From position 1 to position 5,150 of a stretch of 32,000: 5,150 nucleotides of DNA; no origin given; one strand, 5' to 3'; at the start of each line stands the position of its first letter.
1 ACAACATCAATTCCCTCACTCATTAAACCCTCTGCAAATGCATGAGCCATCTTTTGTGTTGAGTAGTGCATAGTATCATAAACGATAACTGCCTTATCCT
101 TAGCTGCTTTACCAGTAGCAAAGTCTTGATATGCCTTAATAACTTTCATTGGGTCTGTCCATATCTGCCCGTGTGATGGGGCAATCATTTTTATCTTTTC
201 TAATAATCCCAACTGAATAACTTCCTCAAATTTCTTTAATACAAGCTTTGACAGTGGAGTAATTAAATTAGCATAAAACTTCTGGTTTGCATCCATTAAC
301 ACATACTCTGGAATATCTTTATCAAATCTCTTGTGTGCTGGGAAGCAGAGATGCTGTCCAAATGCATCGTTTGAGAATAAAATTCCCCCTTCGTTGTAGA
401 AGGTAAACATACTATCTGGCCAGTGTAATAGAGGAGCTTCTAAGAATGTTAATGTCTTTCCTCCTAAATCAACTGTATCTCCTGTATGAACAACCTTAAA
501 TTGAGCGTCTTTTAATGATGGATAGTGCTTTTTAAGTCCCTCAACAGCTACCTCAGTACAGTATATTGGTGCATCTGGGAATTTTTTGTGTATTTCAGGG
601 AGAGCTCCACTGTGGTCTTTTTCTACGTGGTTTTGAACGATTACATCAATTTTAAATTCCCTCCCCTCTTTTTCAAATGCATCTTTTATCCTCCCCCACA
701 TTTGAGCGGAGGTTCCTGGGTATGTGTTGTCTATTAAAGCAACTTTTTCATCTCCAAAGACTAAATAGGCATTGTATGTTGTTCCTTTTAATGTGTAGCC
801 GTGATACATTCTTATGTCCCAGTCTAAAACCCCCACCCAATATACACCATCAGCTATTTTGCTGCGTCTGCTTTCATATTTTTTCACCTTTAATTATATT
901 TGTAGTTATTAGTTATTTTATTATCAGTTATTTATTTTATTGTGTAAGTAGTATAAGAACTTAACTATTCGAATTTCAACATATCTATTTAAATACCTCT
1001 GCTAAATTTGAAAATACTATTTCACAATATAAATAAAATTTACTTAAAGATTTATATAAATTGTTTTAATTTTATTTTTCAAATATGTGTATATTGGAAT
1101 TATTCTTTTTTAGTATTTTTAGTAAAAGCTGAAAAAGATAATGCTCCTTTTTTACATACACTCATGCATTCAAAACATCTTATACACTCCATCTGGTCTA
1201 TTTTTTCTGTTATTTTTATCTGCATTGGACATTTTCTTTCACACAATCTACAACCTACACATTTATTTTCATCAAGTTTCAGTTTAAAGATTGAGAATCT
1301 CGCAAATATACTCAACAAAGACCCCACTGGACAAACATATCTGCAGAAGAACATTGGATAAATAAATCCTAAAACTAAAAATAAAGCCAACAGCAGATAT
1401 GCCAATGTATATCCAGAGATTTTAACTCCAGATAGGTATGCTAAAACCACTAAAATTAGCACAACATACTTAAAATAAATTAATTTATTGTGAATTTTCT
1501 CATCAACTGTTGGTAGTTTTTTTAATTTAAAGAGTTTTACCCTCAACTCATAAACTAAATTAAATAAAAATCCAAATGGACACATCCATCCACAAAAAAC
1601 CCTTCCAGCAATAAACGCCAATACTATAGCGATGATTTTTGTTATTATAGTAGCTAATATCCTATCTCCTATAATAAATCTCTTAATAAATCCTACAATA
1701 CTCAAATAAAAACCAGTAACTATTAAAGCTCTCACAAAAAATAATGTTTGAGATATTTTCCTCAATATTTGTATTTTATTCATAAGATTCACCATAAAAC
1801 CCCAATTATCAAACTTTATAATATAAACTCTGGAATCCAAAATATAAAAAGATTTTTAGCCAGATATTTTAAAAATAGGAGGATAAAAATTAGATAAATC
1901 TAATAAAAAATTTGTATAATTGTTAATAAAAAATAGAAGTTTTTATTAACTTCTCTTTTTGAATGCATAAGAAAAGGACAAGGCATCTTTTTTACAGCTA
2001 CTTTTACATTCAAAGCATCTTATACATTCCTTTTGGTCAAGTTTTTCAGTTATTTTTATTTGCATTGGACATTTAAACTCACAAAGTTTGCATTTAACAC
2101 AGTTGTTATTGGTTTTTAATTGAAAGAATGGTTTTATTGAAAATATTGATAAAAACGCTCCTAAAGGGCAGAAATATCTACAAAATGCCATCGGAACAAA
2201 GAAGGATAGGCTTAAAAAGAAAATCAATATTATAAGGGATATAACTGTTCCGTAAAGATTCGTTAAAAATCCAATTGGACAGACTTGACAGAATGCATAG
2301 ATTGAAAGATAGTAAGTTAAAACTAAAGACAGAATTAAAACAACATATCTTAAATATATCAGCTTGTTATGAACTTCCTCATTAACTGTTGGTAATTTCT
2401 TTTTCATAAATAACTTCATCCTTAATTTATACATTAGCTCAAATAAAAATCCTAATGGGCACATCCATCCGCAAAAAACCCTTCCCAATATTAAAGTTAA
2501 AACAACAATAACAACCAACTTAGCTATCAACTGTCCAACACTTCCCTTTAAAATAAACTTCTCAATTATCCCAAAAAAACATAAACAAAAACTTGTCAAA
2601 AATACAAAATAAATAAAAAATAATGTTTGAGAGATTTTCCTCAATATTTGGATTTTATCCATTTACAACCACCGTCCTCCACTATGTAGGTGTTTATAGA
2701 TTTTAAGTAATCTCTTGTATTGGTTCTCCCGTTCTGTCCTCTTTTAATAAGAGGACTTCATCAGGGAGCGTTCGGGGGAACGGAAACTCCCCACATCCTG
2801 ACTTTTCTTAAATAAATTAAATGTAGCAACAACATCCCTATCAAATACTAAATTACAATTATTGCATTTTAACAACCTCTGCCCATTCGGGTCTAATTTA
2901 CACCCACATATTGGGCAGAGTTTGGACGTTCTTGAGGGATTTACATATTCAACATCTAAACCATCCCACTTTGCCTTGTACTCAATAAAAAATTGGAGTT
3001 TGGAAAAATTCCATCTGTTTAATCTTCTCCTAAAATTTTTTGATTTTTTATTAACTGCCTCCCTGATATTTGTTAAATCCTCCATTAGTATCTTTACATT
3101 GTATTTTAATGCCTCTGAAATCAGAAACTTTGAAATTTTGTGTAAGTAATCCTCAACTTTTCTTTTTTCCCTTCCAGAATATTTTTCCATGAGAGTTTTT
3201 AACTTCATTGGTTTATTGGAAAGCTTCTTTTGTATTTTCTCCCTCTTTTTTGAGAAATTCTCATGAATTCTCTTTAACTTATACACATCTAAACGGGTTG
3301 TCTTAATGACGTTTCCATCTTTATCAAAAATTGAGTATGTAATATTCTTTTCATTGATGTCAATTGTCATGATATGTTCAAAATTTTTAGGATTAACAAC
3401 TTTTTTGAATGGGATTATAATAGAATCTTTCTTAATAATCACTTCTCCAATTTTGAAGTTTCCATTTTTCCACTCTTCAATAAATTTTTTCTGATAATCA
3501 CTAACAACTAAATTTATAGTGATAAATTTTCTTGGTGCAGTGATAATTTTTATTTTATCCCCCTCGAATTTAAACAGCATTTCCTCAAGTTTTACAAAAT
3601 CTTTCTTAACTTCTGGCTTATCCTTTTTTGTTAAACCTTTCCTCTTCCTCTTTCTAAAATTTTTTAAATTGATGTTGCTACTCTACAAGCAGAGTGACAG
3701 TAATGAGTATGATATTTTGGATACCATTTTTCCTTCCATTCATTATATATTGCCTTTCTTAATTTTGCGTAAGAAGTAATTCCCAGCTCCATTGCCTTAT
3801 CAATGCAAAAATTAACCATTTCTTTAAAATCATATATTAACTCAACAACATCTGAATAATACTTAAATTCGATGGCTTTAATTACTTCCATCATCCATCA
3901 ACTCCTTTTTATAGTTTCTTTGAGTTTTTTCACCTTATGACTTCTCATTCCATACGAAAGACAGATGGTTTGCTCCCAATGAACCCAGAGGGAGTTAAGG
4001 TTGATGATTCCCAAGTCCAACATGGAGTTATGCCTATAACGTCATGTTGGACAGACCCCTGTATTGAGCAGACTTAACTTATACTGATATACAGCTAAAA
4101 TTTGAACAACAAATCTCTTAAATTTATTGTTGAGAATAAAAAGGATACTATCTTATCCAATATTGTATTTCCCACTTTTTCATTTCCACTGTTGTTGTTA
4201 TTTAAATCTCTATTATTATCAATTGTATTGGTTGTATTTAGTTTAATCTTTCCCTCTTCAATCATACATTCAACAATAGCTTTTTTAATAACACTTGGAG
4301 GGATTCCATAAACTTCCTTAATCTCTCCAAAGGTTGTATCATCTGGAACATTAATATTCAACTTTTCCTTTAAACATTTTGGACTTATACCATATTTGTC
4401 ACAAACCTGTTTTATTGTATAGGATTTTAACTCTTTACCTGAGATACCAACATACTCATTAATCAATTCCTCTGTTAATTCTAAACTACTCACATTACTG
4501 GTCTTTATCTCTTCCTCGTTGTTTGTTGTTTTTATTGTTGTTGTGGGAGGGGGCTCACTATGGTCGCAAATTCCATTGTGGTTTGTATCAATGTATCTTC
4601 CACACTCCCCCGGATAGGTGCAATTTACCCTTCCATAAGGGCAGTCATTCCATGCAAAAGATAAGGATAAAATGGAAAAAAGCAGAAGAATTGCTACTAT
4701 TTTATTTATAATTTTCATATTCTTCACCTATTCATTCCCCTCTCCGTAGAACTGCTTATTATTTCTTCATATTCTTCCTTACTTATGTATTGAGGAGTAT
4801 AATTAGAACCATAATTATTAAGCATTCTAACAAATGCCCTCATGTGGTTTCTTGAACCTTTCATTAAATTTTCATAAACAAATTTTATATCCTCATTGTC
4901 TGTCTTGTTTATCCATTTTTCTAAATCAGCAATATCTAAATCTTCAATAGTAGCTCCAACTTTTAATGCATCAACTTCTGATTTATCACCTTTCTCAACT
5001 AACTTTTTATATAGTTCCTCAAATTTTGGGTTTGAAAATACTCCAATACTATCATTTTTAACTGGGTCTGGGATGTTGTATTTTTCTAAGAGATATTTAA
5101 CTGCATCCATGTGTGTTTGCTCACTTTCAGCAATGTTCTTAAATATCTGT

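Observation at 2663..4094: TnpB-only IS element with candidate omega-RNA abutting the start of the polyferredoxin-fprA gene string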

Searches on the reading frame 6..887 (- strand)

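Call 11: search_protein_families(library=pfam, proteins=[window:6-887:-], max_evalue=0.01)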
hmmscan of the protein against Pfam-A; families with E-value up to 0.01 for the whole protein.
window:6-887:- (294 aa): 4 families
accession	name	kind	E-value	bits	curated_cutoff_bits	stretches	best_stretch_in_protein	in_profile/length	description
PF19583.5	ODP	-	2.3e-16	60.7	27.2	1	38-240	3-194/194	ODP family beta lactamase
PF00753.33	Lactamase_B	-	3.7e-12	47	22.7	1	38-186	6-161/196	Metallo-beta-lactamase superfamily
PF12706.13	Lactamase_B_2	-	6.3e-05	23.1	27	1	76-157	25-116/200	Beta-lactamase superfamily domain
PF00258.30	Flavodoxin_1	-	0.0041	17.7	25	0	268-293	1-26/143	Flavodoxin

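Call 12: search_protein_families(library=ncbifam, proteins=[window:6-887:-], max_evalue=0.01)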
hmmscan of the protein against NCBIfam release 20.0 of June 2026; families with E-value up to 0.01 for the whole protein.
window:6-887:- (294 aa): 10 families
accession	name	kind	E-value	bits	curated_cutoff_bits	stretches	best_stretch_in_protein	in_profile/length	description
NF008887.0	PRK11921.1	equivalog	2.1e-82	277.1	635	1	10-289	4-275/396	anaerobic nitric oxide reductase flavorubredoxin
NF003954.0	PRK05452.1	equivalog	4.6e-75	253.3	711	1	11-289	5-277/479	anaerobic nitric oxide reductase flavorubredoxin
NF012229.1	bla_class_B_core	domain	4.4e-08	33.4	100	1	39-158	16-132/139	metallo-beta-lactamase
NF000439.2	blaAIM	exception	2.1e-07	30.9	675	1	37-134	57-150/303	AIM family subclass B3 metallo-beta-lactamase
NF040874.1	blaPJM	exception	1.7e-05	24.5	630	1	36-134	56-150/301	PJM family subclass B3 metallo-beta-lactamase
NF033105.1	bla_subclass_B3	equivalog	0.00013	21.3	240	1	39-152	24-144/257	subclass B3 metallo-beta-lactamase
TIGR04559.1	SoxH_rel_PQQ_2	hypoth_equivalog_domain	0.00034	20.1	280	0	10-93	6-81/283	quinoprotein relay system zinc metallohydrolase 2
TIGR00649.1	MG423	subfamily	0.00083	17.9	400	1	77-149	56-132/546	RNase J family beta-CASP ribonuclease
TIGR03413.1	GSH_gloB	equivalog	0.0012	18.3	200.8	1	75-175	39-127/248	hydroxyacylglutathione hydrolase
TIGR03675.1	arCOG00543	equivalog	0.0036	15.6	580.2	1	79-113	228-262/631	beta-CASP ribonuclease aCPSF1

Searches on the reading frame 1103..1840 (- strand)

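Call 11: search_protein_families(library=pfam, proteins=[window:1103-1840:-], max_evalue=0.01)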
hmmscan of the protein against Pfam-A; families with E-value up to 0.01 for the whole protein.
window:1103-1840:- (246 aa): 10 families
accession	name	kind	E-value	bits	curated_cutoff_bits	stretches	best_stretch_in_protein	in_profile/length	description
PF12801.12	Fer4_5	-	3.1e-16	59.5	22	2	63-106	4-47/48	4Fe-4S binding domain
PF00037.32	Fer4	-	4e-10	39.5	21.1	1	188-206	2-20/24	4Fe-4S binding domain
PF12838.12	Fer4_7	-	2.1e-09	38.1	27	2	165-207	7-51/52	4Fe-4S dicluster domain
PF14697.11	Fer4_21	-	1.6e-07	31.7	35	1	166-207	14-54/59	4Fe-4S dicluster domain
PF12837.12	Fer4_6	-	2.6e-07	30.7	25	1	190-207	5-22/24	4Fe-4S binding domain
PF13237.11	Fer4_10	-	4.9e-06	26.8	25.5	1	187-229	2-52/53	4Fe-4S dicluster domain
PF13187.11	Fer4_9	-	0.00011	22.6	27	1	193-233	1-51/52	4Fe-4S dicluster domain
PF12797.12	Fer4_2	-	0.00014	22.1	24.5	1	188-205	4-21/22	4Fe-4S binding domain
PF13746.11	Fer4_18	-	0.00027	21.5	27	1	190-231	57-97/114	4Fe-4S dicluster domain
PF12798.12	Fer4_3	-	0.00045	21.3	27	0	219-233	1-15/15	4Fe-4S binding domain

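Call 12: search_protein_families(library=ncbifam, proteins=[window:1103-1840:-], max_evalue=0.01)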
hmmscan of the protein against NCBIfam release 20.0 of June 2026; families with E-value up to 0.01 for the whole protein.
window:1103-1840:- (246 aa): 36 families (the best 25 are shown)
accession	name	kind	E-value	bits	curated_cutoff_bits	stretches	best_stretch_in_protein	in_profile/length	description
TIGR02163.1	napH_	subfamily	2.7e-20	73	213.05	1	63-237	62-254/255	NapH/MauN family ferredoxin-type protein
NF007013.0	PRK09477.1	equivalog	4.2e-19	68.7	234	1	65-245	87-285/286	quinol dehydrogenase ferredoxin subunit NapH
NF046105.1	TransRegNosR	equivalog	1.9e-17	62.9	1000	2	148-226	581-662/680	transcriptional regulator NosR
NF007382.0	PRK09898.1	equivalog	5e-08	32.7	213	1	166-238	131-202/208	ferredoxin-like protein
NF038196.1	ferrodoxin_EFR1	subfamily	7.4e-07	29.5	75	1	187-244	180-239/242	EFR1 family ferrodoxin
TIGR02745.1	ccoG_rdxA_fixG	equivalog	8.8e-07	28.2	316.7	1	190-231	229-269/435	cytochrome c oxidase accessory protein CcoG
NF040770.1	hetero_SS_HdrA2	exception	2e-06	26.2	1100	1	188-242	573-631/777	CoB-CoM heterodisulfide reductase HdrA2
NF006221.0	PRK08348.1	subfamily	2.6e-06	27.2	124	1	186-237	38-95/136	NADH-plastoquinone oxidoreductase subunit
NF043039.1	HgcAB_like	equivalog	7.8e-06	25.7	285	1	63-235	158-350/350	HgcAB-like fusion protein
NF058577.1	FdxA_fam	equivalog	4.4e-05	23.6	65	1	192-233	7-52/52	4Fe-4S ferredoxin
NF045874.1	Vhu_polyferre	exception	8e-05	21.5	600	1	187-235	2-48/381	F420-non-reducing hydrogenase associated-polyferredoxin VhuB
TIGR02951.1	DMSO_dmsB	equivalog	8.1e-05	22.7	214.1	1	166-232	72-134/161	DMSO/selenate family reductase complex B subunit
NF005505.0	PRK07118.1-4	equivalog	9.4e-05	22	378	1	191-234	215-262/265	Fe-S cluster domain-containing protein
TIGR02936.1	fdxN_nitrog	equivalog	0.00011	22.2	80.55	0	211-242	15-46/91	ferredoxin III, nif-specific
TIGR03287.1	methan_mark_16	hypoth_equivalog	0.00011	20.8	363.95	1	187-235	297-348/391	methanogenesis marker 16 metalloprotein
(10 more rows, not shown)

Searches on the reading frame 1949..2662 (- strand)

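Call 11: search_protein_families(library=pfam, proteins=[window:1949-2662:-], max_evalue=0.01)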
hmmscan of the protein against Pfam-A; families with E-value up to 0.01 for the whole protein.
window:1949-2662:- (238 aa): 6 families
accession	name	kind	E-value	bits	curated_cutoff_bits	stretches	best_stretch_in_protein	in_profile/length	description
PF12801.12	Fer4_5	-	3.8e-18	65.6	22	2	49-84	9-45/48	4Fe-4S binding domain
PF13746.11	Fer4_18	-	0.00015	22.4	27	1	182-225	55-97/114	4Fe-4S dicluster domain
PF00037.32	Fer4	-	0.001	19.2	21.1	0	186-200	6-20/24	4Fe-4S binding domain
PF13534.11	Fer4_17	-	0.0022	18.9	22.2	1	184-202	42-60/61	4Fe-4S dicluster domain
PF14697.11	Fer4_21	-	0.0033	18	35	0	161-201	14-54/59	4Fe-4S dicluster domain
PF13187.11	Fer4_9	-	0.0039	17.6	27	1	187-227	1-51/52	4Fe-4S dicluster domain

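Call 12: search_protein_families(library=ncbifam, proteins=[window:1949-2662:-], max_evalue=0.01)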
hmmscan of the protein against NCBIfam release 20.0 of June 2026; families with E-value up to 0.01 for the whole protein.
window:1949-2662:- (238 aa): 15 families
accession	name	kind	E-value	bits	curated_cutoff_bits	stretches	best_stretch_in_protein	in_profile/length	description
TIGR02163.1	napH_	subfamily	1.4e-25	90.3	213.05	1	44-231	62-254/255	NapH/MauN family ferredoxin-type protein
NF007013.0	PRK09477.1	equivalog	1.8e-24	86.3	234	1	44-237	85-283/286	quinol dehydrogenase ferredoxin subunit NapH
NF046105.1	TransRegNosR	equivalog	2.3e-18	65.9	1000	1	51-222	487-664/680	transcriptional regulator NosR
TIGR02745.1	ccoG_rdxA_fixG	equivalog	4.5e-09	35.8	316.7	2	183-225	228-269/435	cytochrome c oxidase accessory protein CcoG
NF038196.1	ferrodoxin_EFR1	subfamily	2.6e-06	27.7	75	1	181-232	179-233/242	EFR1 family ferrodoxin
TIGR04395.1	cutC_activ_rSAM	equivalog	0.00036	19.9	360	1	182-230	50-105/309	choline TMA-lyase-activating enzyme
NF040770.1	hetero_SS_HdrA2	exception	0.00086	17.5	1100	1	183-231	574-626/777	CoB-CoM heterodisulfide reductase HdrA2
NF058577.1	FdxA_fam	equivalog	0.00092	19.4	65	1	185-227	6-52/52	4Fe-4S ferredoxin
TIGR03287.1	methan_mark_16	hypoth_equivalog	0.0012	17.4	363.95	1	184-229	300-348/391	methanogenesis marker 16 metalloprotein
TIGR02951.1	DMSO_dmsB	equivalog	0.0013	18.8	214.1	0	148-201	58-110/161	DMSO/selenate family reductase complex B subunit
NF007382.0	PRK09898.1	equivalog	0.0013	18.3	213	1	161-229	131-199/208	ferredoxin-like protein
NF045874.1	Vhu_polyferre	exception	0.0024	16.7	600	1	186-228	7-47/381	F420-non-reducing hydrogenase associated-polyferredoxin VhuB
NF005505.0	PRK07118.1-4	equivalog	0.0045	16.5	378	1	185-228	215-262/265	Fe-S cluster domain-containing protein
TIGR01971.1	NuoI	subfamily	0.0053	16.3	113.05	0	183-235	39-105/121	NADH-quinone oxidoreductase, chain I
NF041836.1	rnfB_Methano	equivalog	0.0054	16.2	445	1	185-228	215-262/265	Rnf electron transport complex subunit RnfB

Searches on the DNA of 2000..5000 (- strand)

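Call 3: search_rna_families(source=window, start=2000, end=5000, threshold=evalue, max_evalue=1, show_alignments=3)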
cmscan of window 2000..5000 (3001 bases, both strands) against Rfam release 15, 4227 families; matches with E-value up to 1: 0.
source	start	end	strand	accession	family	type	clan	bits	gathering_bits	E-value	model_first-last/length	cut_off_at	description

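Call 61: build_rna_model(alignment_id=A5)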
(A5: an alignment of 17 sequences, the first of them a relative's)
Model R1 built from alignment A5 (17 sequences, 152 columns); structure: RNAalifold consensus.
model positions 146; base pairs 34; branch points 2; effective number of sequences 1.17; information 0.591 bits per position. Calibrated on 0.2 Mb of random sequence (short: E-values are rough).
structure used (alignment columns):
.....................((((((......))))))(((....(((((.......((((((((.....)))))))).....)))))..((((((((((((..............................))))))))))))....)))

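Call 62: search_with_rna_model(model_id=R1, source=window, max_evalue=10, show_alignments=1)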
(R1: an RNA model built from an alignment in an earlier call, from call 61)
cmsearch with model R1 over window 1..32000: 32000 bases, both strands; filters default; matches with E-value up to 10: 1.
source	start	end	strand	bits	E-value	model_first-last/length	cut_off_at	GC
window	2672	2810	-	111.8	5e-29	1-146/146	no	0.44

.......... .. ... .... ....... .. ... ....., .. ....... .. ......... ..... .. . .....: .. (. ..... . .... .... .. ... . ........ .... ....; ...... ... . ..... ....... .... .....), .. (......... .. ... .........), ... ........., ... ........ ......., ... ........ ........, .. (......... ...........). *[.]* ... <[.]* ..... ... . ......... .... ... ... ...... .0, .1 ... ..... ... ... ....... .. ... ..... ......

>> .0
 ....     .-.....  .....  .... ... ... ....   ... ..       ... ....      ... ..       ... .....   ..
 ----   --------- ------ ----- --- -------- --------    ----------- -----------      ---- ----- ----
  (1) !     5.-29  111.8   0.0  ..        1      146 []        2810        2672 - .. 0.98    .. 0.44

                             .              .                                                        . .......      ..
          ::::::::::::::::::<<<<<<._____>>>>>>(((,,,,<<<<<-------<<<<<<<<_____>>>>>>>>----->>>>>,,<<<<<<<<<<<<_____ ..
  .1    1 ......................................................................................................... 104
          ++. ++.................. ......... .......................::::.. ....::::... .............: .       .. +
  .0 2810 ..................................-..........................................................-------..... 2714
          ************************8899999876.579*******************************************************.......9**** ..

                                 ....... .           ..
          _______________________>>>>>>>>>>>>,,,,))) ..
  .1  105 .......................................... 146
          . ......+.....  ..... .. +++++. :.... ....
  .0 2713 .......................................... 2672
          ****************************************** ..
